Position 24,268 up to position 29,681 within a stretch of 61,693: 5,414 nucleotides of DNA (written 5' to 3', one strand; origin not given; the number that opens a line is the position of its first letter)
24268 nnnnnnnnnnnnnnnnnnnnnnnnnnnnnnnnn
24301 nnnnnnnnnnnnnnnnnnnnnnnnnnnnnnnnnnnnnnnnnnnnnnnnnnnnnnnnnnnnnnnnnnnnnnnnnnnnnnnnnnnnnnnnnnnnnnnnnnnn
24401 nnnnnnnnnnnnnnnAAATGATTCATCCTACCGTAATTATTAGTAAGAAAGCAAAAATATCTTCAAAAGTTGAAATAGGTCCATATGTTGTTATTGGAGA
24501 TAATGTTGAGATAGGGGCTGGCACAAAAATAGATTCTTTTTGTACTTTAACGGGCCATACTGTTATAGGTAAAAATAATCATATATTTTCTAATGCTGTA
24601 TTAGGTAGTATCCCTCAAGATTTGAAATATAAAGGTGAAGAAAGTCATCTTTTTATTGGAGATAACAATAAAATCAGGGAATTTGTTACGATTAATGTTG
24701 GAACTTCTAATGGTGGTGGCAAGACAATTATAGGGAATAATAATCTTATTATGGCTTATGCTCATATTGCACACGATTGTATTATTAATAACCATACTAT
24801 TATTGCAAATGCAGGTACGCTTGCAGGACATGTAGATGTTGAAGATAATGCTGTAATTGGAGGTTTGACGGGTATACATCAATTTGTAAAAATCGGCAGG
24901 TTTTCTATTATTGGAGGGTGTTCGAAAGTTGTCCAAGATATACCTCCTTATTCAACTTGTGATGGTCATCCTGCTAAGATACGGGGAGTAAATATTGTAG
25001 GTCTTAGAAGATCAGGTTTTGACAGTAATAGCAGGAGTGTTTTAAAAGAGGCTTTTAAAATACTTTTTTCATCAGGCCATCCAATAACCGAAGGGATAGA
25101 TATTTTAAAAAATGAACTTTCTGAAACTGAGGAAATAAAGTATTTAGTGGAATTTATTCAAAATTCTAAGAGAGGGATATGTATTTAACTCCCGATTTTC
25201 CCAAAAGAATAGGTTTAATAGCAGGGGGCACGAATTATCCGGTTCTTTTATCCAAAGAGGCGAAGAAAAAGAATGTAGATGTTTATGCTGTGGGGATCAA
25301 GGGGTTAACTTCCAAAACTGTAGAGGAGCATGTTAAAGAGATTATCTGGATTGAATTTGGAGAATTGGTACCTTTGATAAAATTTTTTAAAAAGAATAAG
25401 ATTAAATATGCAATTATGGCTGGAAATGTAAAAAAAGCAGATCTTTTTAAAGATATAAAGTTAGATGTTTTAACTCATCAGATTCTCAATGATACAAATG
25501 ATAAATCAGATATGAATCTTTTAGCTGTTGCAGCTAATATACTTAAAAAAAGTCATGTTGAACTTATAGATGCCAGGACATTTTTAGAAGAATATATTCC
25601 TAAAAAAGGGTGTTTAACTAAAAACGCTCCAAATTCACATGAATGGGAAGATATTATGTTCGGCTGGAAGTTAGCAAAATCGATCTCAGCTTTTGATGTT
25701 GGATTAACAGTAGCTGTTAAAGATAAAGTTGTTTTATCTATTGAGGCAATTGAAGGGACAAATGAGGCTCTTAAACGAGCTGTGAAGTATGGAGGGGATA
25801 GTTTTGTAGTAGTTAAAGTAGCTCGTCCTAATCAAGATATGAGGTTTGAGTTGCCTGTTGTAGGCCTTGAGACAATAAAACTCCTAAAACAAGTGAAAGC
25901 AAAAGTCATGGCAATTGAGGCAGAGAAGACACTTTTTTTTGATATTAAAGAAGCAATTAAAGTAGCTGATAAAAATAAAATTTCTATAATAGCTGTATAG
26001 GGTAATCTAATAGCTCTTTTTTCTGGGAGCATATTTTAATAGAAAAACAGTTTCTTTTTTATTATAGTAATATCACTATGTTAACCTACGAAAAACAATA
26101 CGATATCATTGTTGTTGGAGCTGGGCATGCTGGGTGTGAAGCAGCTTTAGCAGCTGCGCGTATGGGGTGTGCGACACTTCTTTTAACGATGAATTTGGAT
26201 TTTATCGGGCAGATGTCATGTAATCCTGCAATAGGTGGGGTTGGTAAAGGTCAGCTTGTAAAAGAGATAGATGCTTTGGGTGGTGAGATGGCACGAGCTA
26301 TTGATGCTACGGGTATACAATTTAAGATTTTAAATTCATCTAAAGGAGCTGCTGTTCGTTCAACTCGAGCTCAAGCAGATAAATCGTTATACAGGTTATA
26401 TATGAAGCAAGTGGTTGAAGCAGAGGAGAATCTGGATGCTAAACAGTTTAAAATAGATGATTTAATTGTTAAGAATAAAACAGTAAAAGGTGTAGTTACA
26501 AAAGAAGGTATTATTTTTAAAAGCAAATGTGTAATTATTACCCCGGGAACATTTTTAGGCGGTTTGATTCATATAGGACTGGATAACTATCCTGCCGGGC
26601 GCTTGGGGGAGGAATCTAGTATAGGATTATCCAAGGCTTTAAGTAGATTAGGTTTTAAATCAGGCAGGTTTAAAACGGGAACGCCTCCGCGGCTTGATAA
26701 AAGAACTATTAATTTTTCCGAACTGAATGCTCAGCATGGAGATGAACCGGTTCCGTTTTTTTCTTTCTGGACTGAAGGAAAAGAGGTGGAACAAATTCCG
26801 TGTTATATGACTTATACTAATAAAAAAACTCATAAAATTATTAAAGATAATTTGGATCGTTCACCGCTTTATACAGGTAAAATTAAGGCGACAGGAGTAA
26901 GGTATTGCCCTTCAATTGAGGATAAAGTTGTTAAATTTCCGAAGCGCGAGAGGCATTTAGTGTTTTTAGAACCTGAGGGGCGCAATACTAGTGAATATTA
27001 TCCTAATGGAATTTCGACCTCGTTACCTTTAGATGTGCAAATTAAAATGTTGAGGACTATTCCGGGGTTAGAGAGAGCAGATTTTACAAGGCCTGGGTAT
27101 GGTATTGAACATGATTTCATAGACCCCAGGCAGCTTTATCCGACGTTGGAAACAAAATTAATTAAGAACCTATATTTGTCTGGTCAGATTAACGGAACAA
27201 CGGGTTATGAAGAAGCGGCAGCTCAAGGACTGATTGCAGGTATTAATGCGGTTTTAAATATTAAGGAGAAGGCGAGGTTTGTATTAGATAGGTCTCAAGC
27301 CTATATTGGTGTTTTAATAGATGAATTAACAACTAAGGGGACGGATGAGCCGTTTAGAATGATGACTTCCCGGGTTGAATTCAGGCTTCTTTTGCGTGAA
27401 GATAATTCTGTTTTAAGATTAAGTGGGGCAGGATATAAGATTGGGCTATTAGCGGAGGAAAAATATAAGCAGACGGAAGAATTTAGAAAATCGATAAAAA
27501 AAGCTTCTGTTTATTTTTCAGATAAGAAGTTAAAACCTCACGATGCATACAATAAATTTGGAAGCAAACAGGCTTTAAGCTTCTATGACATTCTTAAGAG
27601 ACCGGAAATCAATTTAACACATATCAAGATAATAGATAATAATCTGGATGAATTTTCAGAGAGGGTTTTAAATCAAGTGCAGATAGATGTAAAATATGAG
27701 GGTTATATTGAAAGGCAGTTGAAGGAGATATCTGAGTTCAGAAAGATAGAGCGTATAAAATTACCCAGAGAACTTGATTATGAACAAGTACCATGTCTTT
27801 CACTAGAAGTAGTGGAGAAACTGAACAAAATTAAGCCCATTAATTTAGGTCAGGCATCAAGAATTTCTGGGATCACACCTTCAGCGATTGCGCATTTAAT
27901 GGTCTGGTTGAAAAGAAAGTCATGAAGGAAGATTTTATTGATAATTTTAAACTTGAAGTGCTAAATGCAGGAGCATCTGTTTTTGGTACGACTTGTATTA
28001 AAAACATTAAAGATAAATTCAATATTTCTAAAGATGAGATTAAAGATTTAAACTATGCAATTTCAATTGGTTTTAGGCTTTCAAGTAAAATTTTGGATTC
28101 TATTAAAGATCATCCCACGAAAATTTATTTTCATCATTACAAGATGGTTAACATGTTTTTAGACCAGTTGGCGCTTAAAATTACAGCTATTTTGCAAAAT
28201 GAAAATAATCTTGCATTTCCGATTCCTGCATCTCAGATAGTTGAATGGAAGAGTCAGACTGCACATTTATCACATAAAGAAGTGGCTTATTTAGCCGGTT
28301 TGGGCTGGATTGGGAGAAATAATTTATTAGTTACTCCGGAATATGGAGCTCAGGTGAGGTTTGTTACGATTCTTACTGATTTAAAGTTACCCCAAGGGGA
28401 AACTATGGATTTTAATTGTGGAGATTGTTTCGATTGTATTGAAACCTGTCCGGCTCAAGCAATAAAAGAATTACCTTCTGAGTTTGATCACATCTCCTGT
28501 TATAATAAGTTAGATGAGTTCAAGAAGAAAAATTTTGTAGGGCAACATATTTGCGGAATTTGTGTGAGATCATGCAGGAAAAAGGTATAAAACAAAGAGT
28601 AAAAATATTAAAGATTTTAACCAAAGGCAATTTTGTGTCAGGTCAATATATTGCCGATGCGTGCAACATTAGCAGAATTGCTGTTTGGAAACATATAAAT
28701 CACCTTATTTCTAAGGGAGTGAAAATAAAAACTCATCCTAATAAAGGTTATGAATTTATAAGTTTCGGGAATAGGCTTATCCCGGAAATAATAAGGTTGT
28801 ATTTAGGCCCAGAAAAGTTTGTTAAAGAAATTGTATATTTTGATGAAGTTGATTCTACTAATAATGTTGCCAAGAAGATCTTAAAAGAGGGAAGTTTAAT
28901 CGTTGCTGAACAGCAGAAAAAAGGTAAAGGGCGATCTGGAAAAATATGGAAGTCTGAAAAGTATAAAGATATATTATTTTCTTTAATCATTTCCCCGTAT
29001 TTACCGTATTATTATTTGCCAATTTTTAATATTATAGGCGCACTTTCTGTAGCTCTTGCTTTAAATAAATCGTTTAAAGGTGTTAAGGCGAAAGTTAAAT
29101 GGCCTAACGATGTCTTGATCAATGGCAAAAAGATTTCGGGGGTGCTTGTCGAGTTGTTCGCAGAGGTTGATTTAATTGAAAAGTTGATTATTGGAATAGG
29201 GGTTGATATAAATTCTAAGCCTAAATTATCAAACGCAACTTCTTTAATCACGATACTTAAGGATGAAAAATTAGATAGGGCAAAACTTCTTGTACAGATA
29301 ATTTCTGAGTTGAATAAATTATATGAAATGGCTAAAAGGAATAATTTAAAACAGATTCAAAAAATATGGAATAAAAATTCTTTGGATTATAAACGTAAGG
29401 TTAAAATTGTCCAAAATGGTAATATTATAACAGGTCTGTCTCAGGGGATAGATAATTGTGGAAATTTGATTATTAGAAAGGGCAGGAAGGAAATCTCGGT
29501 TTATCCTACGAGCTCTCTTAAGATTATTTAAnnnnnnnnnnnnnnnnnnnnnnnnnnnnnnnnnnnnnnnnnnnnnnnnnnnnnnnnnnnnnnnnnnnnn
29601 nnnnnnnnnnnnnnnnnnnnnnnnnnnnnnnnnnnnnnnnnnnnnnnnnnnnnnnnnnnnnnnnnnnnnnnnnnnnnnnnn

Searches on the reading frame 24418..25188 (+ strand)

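Call 53: search_protein_families(library=pfam, proteins=[window:24418-25188:+], max_evalue=0.000001)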
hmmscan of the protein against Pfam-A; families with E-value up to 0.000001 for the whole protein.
window:24418-25188:+ (256 aa): 2 families
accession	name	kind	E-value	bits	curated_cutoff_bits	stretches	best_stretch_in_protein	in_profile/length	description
PF13720.11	Acetyltransf_11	-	2.9e-27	95.3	24.5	1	174-255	1-82/82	Udp N-acetylglucosamine O-acyltransferase; Domain 2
PF00132.30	Hexapep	-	1.6e-25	88.1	27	1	103-131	2-30/36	Bacterial transferase hexapeptide (six repeats)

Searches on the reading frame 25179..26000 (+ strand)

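Call 53: search_protein_families(library=pfam, proteins=[window:25179-26000:+], max_evalue=0.000001)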
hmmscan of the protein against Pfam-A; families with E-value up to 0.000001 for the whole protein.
window:25179-26000:+ (273 aa): 2 families
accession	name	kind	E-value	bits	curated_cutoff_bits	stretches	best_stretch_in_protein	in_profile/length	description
PF06230.17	LpxI_C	-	2.1e-44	151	25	1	142-271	1-131/131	LpxI C-terminal domain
PF17930.7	LpxI_N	-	8.3e-27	94.2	25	1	10-138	1-128/129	LpxI N-terminal domain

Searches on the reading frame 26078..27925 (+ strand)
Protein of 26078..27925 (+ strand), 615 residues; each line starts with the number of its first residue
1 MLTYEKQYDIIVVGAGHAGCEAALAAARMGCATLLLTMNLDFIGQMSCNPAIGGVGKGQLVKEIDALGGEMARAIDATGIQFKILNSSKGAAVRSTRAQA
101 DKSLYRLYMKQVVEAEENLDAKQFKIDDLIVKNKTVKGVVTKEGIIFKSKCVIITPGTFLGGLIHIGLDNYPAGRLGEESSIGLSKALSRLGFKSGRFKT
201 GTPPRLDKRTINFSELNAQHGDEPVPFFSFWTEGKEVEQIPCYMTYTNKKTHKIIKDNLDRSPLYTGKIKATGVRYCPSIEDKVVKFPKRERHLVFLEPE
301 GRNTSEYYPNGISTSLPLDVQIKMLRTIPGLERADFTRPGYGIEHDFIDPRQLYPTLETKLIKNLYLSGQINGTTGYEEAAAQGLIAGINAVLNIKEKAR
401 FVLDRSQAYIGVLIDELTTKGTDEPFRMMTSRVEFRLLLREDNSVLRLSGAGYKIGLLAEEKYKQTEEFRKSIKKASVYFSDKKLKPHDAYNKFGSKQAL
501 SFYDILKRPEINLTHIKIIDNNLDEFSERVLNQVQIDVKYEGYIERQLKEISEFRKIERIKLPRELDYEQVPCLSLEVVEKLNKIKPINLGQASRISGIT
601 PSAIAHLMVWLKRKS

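Call 53: search_protein_families(library=pfam, proteins=[window:26078-27925:+], max_evalue=0.000001)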
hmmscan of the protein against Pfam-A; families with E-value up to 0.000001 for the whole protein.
window:26078-27925:+ (615 aa): 4 families
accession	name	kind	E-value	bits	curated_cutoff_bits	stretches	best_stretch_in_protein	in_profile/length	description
PF01134.28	GIDA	-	1.5e-170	567.9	22.1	1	9-398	1-390/391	Glucose inhibited division protein A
PF13932.14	SAM_GIDA_C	-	3.3e-23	81.7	27.1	1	553-608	2-57/57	tRNA modifying enzyme MnmG/GidA C-terminal helical bundle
PF21680.2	GIDA_C_1st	-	3e-16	60.4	24.7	1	460-547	1-95/96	tRNA modifying enzyme MnmG/GidA C-terminal helical domain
PF12831.13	FAD_oxidored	-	2.5e-08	34.1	27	1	9-142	1-127/416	FAD dependent oxidoreductase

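Call 61: find_related_loci(query=window:26078-27925:+, collection=genome_contigs, flank=500)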
Query window:26078-27925:+ (615 aa) in genome_contigs; peptide patterns used: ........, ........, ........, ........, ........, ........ (x = any residue, [..] = any of these).
90 stretches matched a pattern; 12 encode a relative of the query (tblastn E <= 1e-3); 12 distinct loci.
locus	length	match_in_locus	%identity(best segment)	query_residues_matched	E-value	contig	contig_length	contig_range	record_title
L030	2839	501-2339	60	8-613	0e+0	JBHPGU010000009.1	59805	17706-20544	Candidatus Omnitrophota bacterium isolate SAG AM-311-N09 NODE_9_length_59805_cov_30.361172, whole genome shotgun sequenc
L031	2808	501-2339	58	8-613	0e+0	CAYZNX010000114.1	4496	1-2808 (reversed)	MAG TPA_asm: uncultured Planctomycetia bacterium isolate SRP090828_co1_58 genome assembly, contig: NODE_5475_length_4496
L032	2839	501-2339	58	8-613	0e+0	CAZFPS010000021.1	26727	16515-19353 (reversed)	MAG TPA_asm: uncultured Planctomycetia bacterium isolate SRP256446_co1_195 genome assembly, contig: NODE_414_length_2672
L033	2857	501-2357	54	1-612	0e+0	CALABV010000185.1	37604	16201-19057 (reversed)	MAG TPA_asm: uncultured Geobacter sp. isolate SRR3330211_bin.149_CONCOCT_v1.1_MAG genome assembly, contig: ERZ724082.767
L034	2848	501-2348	55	5-613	0e+0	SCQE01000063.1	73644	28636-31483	MAG: Nitrospirae bacterium isolate DP16D_bin.35 DP16D_bin.35-72501, whole genome shotgun sequence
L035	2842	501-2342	48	7-613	0e+0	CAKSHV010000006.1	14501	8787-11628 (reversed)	MAG: uncultured Clostridia bacterium isolate REFINED_METABAT215_TOP10_CONTIGS_1500_ASSEMBLY_K77_MERGED__Hadza_MoBio_hadz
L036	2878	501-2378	49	5-613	0e+0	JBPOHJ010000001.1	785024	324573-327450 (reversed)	MAG: Bacteroidota bacterium isolate MAG_156 c_000000224866, whole genome shotgun sequence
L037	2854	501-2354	48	7-613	0e+0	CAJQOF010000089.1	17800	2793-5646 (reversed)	MAG: uncultured Cytophagales bacterium isolate 10_20180508_Bin_149 genome assembly, contig: c_000011065376, whole genome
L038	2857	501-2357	49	5-615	2e-177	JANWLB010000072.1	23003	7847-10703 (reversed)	MAG: Alphaproteobacteria bacterium isolate CRAIB_MAG108 c_000000070643, whole genome shotgun sequence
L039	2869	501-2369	48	5-613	3e-175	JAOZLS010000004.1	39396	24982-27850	MAG: Bacteroidales bacterium isolate GMC10.metabat2.88 NODE_259_length_39396_cov_8.974047, whole genome shotgun sequence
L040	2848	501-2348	57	5-613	0e+0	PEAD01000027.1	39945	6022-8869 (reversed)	MAG: Nitrospirae bacterium MYbin3 scaffold155, whole genome shotgun sequence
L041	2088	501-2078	51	6-522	6e-167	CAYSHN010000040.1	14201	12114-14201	MAG TPA_asm: uncultured Calditrichota bacterium isolate binchicken_co33_474 genome assembly, contig: NODE_4973_length_14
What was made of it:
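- Tried and rejected: MnmG/GidA similarity (60% to an Omnitrophota SAG, call 61) and the names of the nearest homologues only suggest Omnitrophota.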

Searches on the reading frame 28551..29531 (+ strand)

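Call 54: search_protein_families(library=pfam, proteins=[window:28551-29531:+], max_evalue=0.000001)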
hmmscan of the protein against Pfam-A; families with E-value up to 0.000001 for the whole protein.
window:28551-29531:+ (326 aa): 2 families
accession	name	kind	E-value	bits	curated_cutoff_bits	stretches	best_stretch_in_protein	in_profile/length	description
PF03099.24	BPL_LplA_LipB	-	1.3e-19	70.8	21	1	100-219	5-133/133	Biotin/lipoate A/B protein ligase family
PF08279.18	HTH_11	-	8e-12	45.3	25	1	18-67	4-54/55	HTH domain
